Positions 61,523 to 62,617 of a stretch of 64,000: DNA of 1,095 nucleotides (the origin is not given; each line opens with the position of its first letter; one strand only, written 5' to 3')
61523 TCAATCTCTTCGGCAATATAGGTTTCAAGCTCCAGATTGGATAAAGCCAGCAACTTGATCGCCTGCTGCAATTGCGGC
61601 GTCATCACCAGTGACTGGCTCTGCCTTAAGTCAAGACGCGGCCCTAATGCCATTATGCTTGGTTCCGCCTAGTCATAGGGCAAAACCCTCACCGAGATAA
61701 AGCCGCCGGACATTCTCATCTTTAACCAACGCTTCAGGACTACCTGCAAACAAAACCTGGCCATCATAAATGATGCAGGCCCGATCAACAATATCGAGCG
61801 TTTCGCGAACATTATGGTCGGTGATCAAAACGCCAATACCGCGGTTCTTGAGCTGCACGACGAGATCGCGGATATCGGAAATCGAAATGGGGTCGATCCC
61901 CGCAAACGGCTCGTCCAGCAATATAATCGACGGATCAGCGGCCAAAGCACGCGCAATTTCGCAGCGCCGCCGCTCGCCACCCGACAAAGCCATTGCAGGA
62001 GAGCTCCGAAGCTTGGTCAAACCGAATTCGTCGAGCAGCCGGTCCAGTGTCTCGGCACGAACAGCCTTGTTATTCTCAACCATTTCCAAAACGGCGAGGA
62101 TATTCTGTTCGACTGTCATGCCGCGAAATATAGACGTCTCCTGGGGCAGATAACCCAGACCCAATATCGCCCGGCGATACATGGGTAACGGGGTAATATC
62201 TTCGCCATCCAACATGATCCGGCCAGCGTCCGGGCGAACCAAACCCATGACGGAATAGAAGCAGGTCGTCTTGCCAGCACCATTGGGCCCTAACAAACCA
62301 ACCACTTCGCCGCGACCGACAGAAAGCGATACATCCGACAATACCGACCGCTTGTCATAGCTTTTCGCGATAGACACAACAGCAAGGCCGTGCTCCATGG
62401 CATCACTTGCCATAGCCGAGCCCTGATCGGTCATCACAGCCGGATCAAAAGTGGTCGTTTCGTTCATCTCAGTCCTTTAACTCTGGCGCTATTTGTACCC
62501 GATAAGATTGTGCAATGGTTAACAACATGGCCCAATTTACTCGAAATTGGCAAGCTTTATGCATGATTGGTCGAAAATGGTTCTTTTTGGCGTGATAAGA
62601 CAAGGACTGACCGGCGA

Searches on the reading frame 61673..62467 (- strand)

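Call 68: search_protein_families(library=pfam, proteins=[window:61673-62467:-], max_evalue=0.0001)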
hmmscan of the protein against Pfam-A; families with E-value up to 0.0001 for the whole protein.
window:61673-62467:- (264 aa): 2 families
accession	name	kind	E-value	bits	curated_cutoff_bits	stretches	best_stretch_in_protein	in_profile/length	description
PF00005.33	ABC_tran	-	2.6e-33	115.9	25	1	43-189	1-137/137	ABC transporter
PF13304.12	AAA_21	-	9.7e-07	29.6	27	0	162-219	239-299/304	AAA domain, putative AbiEii toxin, Type IV TA system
